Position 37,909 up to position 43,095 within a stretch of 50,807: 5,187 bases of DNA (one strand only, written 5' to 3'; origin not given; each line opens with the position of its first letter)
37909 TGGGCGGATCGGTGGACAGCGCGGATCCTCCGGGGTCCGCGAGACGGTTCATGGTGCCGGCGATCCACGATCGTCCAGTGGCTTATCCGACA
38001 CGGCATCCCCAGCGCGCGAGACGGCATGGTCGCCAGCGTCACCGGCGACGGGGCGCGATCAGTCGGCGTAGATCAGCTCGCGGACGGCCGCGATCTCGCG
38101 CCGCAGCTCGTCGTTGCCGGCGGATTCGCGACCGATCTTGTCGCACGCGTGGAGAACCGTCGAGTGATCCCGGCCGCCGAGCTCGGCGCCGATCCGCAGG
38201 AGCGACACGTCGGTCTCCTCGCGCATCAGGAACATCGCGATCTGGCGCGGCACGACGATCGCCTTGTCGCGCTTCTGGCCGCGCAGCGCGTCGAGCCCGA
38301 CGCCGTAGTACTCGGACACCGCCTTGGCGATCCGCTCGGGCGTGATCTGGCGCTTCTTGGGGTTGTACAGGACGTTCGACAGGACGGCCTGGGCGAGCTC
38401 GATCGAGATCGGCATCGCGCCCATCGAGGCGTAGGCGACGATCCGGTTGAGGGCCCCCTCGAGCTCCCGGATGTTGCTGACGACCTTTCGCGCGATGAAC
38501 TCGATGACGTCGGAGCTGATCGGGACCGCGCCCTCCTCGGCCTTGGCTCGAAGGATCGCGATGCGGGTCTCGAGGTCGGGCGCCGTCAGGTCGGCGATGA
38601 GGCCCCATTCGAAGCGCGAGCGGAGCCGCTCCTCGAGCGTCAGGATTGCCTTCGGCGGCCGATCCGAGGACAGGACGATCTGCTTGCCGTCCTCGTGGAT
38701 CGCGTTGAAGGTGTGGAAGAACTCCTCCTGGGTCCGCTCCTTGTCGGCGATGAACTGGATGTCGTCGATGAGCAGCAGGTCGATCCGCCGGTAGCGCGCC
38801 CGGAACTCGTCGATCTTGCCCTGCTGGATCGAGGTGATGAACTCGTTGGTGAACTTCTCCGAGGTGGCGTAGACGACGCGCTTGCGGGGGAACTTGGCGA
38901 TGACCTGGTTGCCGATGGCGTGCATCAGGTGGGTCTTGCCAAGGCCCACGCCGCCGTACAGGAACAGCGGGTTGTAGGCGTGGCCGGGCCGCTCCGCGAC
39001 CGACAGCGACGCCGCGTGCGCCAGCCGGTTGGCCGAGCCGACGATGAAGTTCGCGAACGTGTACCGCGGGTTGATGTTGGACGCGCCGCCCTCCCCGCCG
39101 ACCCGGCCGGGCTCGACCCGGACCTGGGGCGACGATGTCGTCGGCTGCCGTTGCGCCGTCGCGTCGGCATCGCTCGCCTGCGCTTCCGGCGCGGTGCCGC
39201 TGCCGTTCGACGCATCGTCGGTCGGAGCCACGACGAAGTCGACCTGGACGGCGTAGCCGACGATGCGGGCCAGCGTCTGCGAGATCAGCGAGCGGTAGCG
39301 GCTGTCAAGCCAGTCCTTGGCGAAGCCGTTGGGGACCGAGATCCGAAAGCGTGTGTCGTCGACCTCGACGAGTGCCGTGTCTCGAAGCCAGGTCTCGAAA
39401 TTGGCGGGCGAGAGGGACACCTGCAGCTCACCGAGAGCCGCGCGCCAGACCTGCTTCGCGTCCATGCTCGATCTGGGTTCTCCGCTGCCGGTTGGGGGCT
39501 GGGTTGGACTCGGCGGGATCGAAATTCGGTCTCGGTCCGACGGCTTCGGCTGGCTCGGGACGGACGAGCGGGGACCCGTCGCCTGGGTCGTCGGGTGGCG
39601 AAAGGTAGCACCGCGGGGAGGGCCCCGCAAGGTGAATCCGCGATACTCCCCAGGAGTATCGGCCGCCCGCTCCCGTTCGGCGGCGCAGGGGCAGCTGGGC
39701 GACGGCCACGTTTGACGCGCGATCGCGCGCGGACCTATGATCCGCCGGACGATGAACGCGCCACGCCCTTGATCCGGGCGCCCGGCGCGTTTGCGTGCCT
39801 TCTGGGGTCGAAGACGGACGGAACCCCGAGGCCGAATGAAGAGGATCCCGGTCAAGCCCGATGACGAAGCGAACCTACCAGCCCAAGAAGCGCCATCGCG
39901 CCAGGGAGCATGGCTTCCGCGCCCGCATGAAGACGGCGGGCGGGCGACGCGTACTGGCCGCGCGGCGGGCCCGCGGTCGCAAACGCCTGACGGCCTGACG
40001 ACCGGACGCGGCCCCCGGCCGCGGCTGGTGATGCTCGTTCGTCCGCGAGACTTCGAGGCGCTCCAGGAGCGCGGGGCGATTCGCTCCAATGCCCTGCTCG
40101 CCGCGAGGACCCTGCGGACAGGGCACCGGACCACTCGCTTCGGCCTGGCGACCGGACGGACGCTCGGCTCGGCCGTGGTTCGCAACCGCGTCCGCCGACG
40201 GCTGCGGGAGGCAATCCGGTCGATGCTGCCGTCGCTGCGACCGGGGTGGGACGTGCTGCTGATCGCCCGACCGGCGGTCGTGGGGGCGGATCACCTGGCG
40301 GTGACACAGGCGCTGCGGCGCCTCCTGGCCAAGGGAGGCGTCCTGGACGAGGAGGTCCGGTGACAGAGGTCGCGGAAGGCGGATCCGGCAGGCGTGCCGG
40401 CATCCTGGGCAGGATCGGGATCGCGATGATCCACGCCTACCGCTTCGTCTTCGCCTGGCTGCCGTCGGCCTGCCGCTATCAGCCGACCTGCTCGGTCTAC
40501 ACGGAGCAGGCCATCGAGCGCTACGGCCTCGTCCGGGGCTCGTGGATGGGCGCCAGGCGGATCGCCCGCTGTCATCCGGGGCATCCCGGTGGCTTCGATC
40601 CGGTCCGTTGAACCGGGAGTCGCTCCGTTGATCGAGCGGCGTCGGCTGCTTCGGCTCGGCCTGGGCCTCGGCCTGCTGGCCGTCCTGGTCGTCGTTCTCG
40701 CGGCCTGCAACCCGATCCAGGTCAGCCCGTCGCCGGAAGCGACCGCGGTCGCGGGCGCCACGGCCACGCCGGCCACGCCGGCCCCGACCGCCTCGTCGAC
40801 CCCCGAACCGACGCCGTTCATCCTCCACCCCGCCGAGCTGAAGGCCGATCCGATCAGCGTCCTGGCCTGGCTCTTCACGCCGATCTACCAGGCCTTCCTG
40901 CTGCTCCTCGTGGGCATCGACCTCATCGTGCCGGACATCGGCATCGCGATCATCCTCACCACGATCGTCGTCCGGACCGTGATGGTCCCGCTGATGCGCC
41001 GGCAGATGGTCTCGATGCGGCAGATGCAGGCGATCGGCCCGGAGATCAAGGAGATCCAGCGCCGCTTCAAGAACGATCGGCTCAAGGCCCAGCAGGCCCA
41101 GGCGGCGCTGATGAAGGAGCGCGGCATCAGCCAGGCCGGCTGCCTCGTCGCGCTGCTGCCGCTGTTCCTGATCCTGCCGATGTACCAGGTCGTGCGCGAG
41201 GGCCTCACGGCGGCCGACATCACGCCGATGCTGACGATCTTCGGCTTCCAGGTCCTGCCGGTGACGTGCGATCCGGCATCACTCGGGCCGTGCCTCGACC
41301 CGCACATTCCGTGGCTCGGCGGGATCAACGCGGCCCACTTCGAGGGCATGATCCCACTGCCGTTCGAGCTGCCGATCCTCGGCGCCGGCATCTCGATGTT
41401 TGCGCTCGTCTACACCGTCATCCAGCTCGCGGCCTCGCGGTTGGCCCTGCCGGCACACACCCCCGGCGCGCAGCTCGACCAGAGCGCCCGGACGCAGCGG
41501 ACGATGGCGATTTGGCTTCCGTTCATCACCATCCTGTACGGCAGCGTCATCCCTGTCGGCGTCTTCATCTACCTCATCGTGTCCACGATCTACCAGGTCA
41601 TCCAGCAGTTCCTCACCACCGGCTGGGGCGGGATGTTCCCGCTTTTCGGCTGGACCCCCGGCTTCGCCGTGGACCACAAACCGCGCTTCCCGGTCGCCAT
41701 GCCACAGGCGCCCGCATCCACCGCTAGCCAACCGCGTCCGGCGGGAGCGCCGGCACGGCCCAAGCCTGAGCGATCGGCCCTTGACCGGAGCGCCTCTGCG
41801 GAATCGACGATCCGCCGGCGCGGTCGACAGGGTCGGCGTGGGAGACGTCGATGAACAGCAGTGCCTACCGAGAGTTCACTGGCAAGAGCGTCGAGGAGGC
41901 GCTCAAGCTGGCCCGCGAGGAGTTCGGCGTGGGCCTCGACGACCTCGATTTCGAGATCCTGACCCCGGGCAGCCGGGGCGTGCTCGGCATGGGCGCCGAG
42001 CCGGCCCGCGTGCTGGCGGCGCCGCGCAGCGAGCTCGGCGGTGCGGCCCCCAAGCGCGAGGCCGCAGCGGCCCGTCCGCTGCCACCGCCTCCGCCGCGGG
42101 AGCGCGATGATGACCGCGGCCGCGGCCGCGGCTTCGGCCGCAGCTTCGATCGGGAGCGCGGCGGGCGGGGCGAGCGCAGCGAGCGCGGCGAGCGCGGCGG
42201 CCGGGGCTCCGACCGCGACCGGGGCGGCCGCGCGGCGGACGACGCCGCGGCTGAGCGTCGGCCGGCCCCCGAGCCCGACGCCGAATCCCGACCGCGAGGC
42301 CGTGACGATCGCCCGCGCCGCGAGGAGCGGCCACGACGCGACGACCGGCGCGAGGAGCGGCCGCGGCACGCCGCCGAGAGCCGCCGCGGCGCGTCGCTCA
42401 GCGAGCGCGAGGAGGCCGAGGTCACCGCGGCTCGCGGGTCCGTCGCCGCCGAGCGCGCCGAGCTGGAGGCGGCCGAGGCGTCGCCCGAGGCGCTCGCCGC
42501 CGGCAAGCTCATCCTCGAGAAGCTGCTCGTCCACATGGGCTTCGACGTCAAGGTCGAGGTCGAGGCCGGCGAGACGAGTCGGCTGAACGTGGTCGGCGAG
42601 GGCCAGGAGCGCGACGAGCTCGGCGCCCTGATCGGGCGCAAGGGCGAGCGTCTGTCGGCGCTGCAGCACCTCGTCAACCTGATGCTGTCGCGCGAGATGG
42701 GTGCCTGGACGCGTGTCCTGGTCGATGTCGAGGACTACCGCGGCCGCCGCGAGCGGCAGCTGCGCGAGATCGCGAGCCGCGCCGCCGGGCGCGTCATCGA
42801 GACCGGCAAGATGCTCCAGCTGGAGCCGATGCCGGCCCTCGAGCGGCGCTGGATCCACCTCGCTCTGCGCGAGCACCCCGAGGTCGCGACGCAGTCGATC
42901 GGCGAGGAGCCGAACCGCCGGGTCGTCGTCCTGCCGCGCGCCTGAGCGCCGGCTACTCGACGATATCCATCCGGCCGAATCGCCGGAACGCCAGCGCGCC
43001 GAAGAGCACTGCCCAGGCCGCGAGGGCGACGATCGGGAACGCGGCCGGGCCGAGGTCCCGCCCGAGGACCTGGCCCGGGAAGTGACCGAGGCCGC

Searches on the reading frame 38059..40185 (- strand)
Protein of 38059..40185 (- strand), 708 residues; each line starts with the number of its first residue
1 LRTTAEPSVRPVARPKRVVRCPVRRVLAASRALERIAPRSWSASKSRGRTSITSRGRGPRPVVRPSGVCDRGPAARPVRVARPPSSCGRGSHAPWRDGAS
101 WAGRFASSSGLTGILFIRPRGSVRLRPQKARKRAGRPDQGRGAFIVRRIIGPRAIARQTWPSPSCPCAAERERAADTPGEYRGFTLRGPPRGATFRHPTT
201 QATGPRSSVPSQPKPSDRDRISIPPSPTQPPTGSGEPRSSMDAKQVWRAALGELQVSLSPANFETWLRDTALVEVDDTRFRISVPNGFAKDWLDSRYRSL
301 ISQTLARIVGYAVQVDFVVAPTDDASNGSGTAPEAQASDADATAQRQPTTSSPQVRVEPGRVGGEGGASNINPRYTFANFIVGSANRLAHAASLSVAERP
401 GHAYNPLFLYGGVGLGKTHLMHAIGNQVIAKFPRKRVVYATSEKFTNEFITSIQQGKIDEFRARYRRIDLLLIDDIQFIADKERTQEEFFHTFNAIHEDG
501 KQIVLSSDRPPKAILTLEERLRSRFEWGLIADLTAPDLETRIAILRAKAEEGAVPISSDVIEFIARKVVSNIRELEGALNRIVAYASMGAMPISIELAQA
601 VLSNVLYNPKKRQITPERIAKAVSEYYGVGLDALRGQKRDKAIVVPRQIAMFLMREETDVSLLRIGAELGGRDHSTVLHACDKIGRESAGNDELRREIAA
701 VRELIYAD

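Call 76: search_protein_families(library=pfam, proteins=[window:38059-40185:-], max_evalue=0.00001)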
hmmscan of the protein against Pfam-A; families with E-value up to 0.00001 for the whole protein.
window:38059-40185:- (708 aa): 4 families
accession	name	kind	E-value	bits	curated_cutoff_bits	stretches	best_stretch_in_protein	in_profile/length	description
PF00308.24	Bac_DnaA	-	4.7e-74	248.4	23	1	372-531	2-161/162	Bacterial DnaA ATPAse domain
PF08299.17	Bac_DnaA_C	-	3.6e-26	91.4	31.5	1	616-684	1-69/69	Bacterial dnaA protein helix-turn-helix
PF11638.13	DnaA_N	-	1.2e-14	54.2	24.6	1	245-305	2-63/65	DnaA N-terminal domain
PF01695.23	IstB_IS21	-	5.2e-10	39.7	24.1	1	406-509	94-194/238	IstB-like ATP binding protein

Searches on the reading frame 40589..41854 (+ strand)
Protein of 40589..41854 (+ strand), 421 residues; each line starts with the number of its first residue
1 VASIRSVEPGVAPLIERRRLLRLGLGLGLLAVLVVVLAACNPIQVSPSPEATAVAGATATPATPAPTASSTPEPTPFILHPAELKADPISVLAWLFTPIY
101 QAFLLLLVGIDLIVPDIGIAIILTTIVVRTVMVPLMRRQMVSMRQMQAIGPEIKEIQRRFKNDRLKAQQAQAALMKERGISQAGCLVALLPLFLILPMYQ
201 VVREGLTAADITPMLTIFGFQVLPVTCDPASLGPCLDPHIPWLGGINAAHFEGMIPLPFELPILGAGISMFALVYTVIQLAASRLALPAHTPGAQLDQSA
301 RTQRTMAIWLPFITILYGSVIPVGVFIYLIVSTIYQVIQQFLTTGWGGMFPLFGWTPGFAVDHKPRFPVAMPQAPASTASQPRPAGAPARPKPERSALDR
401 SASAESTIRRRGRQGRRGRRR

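Call 76: search_protein_families(library=pfam, proteins=[window:40589-41854:+], max_evalue=0.00001)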
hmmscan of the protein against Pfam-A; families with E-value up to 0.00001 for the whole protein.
window:40589-41854:+ (421 aa): 1 family
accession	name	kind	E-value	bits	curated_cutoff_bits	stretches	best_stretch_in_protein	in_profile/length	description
PF02096.25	60KD_IMP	-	2e-32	112.8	35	1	118-343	2-161/163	60Kd inner membrane protein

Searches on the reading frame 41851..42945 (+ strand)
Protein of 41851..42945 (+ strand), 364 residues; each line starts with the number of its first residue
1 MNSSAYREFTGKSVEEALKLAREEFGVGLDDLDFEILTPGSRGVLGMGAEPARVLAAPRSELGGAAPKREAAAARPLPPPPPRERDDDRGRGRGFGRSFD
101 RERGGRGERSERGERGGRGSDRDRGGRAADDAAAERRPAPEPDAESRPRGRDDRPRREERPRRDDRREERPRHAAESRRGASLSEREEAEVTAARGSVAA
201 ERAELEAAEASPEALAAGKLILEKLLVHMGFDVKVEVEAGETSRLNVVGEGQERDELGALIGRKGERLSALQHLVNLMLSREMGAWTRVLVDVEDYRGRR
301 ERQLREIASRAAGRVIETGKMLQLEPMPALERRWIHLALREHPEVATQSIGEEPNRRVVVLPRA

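Call 76: search_protein_families(library=pfam, proteins=[window:41851-42945:+], max_evalue=0.00001)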
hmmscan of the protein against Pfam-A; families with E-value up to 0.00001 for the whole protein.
window:41851-42945:+ (364 aa): 3 families
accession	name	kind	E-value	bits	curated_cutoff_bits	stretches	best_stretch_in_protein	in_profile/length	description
PF01424.28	R3H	-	5.7e-18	65.1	26.8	1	303-361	2-59/60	R3H domain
PF14804.11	Jag_N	-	3e-13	50.4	25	1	9-56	1-48/50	Jag N-terminus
PF13083.13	KH_KhpA-B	-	1.7e-08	34.7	32.1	1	221-282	7-65/73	KhpA/KhpB, KH domain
